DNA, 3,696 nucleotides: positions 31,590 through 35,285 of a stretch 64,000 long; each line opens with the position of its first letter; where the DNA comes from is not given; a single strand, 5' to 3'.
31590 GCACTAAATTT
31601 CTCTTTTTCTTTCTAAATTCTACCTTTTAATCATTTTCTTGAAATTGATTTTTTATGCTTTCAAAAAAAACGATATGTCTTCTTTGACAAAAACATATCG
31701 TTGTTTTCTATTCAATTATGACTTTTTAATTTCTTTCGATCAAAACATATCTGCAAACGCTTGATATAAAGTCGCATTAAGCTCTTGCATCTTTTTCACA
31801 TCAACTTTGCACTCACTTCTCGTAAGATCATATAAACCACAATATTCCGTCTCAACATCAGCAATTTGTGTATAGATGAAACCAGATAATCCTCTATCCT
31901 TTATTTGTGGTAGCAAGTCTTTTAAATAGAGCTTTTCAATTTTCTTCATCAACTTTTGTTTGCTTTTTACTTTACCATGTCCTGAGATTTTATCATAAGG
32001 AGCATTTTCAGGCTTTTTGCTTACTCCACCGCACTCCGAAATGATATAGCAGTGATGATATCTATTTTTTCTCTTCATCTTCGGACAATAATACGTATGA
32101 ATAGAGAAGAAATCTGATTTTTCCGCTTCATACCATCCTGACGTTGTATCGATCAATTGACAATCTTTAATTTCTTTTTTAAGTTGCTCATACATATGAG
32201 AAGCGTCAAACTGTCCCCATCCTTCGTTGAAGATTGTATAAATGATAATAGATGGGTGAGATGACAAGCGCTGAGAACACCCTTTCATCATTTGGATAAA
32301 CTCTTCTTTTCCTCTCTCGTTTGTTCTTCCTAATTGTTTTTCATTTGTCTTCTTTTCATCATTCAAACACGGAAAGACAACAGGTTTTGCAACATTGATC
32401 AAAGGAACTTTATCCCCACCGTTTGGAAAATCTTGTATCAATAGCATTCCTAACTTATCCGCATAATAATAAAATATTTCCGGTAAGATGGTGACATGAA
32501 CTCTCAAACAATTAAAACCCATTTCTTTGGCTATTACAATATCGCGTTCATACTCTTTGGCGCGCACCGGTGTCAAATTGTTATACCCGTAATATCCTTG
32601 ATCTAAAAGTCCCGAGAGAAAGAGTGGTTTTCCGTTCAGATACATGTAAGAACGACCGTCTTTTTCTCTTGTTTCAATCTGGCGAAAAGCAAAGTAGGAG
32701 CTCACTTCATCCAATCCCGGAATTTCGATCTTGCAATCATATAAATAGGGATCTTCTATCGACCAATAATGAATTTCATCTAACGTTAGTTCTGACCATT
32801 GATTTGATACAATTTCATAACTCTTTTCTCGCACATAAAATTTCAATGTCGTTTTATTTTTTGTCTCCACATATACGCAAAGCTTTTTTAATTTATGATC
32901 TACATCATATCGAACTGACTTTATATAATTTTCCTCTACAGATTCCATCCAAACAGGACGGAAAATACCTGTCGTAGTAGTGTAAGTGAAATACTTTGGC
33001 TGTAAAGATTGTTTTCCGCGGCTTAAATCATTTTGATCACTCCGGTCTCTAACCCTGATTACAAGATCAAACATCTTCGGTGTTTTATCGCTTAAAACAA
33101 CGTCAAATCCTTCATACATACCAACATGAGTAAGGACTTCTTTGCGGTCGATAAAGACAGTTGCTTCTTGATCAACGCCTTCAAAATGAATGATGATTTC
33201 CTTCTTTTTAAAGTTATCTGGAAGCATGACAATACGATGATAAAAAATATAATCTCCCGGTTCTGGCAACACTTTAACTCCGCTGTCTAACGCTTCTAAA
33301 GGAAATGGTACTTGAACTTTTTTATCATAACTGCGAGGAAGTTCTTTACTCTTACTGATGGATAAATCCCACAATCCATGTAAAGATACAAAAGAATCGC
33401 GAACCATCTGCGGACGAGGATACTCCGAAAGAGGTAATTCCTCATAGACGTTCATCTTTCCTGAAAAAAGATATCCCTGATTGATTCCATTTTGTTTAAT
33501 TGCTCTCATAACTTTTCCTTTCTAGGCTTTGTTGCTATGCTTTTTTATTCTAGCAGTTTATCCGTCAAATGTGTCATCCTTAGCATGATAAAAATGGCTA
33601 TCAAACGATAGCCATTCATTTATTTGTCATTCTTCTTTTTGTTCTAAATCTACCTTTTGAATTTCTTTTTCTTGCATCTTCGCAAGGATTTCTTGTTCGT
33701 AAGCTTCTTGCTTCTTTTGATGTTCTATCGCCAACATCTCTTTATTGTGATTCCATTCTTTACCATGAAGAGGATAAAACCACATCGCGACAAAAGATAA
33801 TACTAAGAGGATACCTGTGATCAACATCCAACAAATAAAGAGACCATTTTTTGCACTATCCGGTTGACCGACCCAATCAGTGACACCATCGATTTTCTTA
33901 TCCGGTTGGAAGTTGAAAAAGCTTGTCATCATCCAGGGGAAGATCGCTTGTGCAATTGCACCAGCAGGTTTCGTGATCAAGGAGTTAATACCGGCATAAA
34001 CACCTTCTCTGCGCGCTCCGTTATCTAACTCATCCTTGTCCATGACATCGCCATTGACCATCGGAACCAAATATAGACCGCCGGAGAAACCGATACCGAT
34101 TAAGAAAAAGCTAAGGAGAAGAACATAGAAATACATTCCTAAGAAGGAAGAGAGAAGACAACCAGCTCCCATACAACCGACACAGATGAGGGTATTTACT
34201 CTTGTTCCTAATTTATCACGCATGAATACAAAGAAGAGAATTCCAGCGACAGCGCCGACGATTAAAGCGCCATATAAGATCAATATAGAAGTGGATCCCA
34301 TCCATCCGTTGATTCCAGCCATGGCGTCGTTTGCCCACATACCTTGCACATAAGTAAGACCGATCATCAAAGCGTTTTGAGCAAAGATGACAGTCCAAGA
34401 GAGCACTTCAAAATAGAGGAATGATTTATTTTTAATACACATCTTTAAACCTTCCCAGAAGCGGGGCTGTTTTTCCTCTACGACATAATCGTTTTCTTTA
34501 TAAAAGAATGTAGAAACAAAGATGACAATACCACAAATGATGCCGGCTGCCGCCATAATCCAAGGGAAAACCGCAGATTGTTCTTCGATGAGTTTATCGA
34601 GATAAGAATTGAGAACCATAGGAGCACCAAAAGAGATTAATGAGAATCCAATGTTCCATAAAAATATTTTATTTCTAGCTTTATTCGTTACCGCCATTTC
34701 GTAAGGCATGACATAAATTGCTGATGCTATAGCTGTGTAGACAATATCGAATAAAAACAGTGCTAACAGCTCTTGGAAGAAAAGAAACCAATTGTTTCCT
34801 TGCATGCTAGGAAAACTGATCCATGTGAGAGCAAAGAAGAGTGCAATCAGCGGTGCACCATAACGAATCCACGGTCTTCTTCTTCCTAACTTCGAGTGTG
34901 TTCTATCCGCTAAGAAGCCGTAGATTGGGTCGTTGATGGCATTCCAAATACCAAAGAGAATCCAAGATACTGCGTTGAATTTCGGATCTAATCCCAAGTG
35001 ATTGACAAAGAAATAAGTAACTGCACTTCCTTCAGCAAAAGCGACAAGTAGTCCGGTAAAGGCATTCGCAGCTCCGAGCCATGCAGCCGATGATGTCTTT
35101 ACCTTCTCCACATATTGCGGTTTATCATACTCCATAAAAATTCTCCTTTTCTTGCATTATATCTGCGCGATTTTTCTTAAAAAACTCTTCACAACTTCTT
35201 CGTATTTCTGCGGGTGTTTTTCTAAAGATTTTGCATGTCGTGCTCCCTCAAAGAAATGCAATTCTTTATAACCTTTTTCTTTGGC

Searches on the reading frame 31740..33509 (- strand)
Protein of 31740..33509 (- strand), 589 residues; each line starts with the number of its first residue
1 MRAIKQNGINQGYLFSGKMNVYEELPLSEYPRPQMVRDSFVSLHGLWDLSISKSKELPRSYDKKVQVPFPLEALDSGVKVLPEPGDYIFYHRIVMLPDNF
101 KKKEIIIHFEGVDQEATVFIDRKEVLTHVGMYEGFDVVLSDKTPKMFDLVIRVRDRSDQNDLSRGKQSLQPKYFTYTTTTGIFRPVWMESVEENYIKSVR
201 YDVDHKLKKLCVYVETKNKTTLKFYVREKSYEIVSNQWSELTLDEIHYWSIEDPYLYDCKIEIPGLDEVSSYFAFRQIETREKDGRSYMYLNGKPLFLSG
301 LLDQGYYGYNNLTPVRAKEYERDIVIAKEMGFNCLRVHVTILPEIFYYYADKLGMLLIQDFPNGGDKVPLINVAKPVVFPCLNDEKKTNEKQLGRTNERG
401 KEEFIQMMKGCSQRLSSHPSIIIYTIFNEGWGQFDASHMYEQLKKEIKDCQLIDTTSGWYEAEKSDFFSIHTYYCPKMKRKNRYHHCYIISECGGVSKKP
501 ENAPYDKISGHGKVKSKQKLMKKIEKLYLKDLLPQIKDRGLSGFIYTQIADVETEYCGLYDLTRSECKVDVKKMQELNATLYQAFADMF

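Call 81: search_protein_families(library=pfam, proteins=[window:31740-33509:-], max_evalue=0.00001)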
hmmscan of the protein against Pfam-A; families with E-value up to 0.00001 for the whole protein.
window:31740-33509:- (589 aa): 3 families
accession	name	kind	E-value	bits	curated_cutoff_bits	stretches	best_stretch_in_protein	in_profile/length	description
PF02836.23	Glyco_hydro_2_C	-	2.2e-07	30.8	21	1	287-459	6-164/302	Glycosyl hydrolases family 2, TIM barrel domain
PF02837.24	Glyco_hydro_2_N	-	3.7e-07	30.7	28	1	47-188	23-165/169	Glycosyl hydrolases family 2, sugar binding domain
PF00703.27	Glyco_hydro_2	-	4.6e-07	31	23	1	218-276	53-109/109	Glycosyl hydrolases family 2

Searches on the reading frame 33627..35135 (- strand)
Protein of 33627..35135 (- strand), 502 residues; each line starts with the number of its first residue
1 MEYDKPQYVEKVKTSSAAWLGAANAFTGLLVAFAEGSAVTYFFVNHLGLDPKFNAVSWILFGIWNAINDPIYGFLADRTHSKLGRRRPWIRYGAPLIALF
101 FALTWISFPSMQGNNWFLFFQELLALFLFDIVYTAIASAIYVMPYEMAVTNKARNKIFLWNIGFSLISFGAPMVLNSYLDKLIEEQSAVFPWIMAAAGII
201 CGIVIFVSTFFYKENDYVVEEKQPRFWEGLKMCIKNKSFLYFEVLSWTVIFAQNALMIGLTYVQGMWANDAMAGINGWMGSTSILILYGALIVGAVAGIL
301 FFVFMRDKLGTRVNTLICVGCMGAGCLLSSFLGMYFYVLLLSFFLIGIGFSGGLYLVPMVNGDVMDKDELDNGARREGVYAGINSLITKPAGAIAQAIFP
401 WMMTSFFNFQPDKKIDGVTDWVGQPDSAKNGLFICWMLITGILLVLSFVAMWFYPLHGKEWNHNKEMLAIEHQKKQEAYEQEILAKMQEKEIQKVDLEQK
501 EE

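Call 81: search_protein_families(library=pfam, proteins=[window:33627-35135:-], max_evalue=0.00001)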
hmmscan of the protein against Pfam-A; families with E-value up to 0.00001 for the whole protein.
window:33627-35135:- (502 aa): 2 families
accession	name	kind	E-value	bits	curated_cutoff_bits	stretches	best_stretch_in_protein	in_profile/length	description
PF13347.12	MFS_2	-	3.4e-42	144.9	27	1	39-456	20-425/427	MFS/sugar transport protein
PF07690.21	MFS_1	-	4.7e-13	49.2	33.4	1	160-392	130-343/347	Major Facilitator Superfamily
